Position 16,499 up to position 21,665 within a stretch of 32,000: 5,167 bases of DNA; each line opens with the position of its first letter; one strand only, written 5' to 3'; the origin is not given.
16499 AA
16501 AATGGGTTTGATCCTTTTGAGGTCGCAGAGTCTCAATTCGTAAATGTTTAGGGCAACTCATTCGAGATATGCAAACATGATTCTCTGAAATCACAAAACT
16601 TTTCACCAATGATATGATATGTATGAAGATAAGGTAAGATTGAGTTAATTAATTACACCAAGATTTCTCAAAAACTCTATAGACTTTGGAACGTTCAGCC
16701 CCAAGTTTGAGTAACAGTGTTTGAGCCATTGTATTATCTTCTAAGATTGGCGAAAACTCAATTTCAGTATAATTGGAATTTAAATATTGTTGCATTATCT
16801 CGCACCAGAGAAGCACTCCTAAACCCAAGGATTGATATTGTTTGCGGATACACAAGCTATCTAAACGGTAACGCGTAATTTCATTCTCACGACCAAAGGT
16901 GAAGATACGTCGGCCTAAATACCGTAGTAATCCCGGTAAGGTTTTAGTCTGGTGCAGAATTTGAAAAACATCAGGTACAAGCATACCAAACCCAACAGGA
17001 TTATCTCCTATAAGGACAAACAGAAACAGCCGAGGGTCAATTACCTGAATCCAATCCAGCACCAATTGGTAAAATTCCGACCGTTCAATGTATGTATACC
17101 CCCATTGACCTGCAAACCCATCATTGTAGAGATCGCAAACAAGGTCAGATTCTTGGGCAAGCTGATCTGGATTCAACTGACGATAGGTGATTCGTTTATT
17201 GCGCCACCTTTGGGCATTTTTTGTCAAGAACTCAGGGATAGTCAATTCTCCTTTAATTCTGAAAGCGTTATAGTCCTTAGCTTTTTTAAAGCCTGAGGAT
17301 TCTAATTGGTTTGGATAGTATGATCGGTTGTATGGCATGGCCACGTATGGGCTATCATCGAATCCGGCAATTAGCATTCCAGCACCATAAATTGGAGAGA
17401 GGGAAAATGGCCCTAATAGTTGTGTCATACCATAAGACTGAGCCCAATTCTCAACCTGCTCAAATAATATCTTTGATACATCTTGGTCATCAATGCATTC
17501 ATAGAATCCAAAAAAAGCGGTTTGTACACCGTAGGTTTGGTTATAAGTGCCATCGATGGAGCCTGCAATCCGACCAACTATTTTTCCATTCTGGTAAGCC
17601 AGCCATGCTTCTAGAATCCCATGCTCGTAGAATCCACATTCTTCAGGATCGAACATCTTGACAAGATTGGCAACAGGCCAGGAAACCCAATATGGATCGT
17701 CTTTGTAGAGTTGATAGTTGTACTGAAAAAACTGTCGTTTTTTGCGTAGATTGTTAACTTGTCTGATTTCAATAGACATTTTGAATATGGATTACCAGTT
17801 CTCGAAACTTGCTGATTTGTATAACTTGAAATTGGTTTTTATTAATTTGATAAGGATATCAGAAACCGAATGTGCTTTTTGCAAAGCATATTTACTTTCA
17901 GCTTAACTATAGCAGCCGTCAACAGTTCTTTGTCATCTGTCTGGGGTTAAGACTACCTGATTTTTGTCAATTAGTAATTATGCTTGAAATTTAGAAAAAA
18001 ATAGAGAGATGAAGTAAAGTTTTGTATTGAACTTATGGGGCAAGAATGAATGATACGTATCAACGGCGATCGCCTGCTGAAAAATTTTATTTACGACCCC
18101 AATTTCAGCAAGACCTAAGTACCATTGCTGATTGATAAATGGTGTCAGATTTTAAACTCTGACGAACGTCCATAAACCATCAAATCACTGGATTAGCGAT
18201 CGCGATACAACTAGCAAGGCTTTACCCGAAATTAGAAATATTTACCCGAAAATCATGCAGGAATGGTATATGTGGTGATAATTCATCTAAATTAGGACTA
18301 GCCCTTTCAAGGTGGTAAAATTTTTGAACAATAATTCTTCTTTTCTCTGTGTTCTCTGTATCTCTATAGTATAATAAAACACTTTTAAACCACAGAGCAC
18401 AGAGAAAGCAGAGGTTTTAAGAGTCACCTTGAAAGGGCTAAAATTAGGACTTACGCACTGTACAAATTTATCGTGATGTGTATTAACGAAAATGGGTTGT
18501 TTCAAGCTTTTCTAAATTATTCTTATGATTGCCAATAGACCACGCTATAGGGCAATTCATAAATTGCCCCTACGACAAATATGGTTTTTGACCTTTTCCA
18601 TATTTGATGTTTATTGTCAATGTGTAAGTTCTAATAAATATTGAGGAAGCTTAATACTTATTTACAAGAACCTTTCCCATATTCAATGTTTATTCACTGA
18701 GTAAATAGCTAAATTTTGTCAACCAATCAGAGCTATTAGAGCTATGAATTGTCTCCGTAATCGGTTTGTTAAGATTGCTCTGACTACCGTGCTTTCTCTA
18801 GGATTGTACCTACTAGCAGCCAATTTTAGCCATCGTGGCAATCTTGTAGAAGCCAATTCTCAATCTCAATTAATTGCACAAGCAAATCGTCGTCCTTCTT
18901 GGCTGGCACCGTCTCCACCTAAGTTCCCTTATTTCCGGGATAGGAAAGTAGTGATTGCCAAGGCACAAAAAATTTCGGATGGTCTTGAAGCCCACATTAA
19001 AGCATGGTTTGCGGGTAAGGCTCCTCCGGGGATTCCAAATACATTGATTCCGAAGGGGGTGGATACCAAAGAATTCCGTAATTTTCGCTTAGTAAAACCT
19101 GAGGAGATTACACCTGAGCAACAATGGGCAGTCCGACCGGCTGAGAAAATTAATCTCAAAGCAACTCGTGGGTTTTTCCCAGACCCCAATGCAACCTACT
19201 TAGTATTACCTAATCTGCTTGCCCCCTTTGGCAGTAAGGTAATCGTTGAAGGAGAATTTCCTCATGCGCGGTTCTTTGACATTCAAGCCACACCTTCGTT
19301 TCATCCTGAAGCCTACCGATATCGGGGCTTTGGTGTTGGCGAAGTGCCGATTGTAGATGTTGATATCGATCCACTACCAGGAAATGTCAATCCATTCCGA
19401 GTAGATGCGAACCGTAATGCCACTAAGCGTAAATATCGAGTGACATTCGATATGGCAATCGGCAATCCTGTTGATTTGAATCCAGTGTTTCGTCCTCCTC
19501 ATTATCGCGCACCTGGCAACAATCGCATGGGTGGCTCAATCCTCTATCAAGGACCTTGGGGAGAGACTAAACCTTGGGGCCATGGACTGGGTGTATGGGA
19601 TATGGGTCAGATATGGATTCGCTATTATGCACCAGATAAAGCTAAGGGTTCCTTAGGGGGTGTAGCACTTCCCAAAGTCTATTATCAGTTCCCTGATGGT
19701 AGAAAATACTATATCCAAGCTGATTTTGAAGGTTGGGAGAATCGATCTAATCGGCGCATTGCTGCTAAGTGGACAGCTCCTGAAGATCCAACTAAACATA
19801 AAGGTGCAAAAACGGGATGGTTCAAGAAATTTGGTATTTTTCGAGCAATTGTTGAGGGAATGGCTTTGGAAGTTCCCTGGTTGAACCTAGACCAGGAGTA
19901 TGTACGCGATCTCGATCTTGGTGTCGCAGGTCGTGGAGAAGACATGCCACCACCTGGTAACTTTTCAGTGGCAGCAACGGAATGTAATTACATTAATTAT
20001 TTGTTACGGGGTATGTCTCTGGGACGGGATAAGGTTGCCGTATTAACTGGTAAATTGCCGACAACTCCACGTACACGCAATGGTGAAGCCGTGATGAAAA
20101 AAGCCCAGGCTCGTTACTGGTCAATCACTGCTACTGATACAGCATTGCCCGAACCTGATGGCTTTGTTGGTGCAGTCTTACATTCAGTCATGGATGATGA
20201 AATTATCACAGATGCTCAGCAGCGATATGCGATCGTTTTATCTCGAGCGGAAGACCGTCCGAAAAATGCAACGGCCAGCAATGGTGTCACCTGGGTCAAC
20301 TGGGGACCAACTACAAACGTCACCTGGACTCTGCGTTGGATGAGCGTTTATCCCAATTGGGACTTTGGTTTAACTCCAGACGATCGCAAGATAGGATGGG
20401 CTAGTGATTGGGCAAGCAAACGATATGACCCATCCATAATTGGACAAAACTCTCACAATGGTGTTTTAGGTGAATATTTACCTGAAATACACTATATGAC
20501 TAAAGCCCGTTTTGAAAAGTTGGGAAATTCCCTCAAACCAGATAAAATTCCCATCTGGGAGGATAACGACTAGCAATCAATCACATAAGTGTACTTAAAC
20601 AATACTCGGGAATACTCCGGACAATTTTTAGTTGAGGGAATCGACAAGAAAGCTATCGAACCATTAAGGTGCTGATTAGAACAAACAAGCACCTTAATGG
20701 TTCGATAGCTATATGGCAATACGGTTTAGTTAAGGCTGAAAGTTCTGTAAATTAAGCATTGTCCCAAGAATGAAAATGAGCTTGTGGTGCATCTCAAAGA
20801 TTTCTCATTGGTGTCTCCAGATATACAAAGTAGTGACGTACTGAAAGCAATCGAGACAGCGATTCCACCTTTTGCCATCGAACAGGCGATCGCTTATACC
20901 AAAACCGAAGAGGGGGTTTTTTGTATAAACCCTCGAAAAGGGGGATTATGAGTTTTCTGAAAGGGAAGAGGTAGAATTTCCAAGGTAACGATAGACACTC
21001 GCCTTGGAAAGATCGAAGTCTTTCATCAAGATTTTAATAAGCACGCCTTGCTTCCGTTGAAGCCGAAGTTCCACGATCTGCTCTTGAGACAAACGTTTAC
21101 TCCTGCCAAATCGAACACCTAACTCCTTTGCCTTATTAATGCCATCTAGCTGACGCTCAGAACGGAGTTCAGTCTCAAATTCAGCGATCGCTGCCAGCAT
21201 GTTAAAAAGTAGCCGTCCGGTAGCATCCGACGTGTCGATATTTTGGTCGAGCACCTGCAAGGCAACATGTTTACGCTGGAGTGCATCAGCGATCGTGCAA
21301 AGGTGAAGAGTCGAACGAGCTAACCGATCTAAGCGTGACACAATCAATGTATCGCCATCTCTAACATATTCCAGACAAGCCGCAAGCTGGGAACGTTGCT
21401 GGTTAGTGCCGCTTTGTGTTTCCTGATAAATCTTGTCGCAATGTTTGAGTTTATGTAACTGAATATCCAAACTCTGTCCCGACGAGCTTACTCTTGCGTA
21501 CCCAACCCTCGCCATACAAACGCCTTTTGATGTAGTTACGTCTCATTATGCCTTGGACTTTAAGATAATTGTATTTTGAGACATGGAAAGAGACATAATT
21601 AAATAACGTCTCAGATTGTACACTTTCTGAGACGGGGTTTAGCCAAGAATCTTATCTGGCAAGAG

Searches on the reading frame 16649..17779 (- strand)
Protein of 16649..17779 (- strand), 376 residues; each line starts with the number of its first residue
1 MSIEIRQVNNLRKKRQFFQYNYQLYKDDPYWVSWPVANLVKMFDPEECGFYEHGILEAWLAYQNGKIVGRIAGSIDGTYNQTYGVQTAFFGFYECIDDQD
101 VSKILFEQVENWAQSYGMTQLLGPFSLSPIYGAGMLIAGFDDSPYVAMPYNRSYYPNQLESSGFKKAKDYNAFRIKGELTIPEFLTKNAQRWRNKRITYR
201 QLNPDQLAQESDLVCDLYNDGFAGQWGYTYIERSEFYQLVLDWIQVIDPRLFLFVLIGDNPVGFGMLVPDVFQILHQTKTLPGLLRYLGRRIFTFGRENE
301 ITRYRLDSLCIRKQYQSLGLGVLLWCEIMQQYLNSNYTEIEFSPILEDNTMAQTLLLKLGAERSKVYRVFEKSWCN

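Call 5: search_protein_families(library=pfam, proteins=[window:16649-17779:-], max_evalue=0.01)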
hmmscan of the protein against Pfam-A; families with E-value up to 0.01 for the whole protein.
window:16649-17779:- (376 aa): 2 families
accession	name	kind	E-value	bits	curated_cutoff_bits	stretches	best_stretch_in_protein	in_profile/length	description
PF00583.31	Acetyltransf_1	-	3.4e-08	34.2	20.7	1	230-360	14-115/116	Acetyltransferase (GNAT) family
PF13673.13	Acetyltransf_10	-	0.0018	18.7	23.6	0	303-340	51-88/128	Acetyltransferase (GNAT) domain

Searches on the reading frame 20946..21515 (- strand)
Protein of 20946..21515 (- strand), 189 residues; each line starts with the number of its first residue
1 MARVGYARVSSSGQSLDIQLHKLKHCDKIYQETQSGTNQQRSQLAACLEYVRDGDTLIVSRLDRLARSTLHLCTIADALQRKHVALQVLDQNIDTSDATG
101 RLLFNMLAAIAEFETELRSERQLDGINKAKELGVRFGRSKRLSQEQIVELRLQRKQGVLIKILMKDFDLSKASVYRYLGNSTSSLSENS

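Call 5: search_protein_families(library=pfam, proteins=[window:20946-21515:-], max_evalue=0.01)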
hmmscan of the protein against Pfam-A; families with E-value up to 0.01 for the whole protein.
window:20946-21515:- (189 aa): 2 families
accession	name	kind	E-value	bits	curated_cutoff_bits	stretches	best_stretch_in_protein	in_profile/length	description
PF00239.26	Resolvase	-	8.5e-38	130.1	23.3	1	4-134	2-144/145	Resolvase, N terminal domain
PF02796.21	HTH_7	-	0.0005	20.6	23.8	1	137-178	1-42/45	Helix-turn-helix domain of resolvase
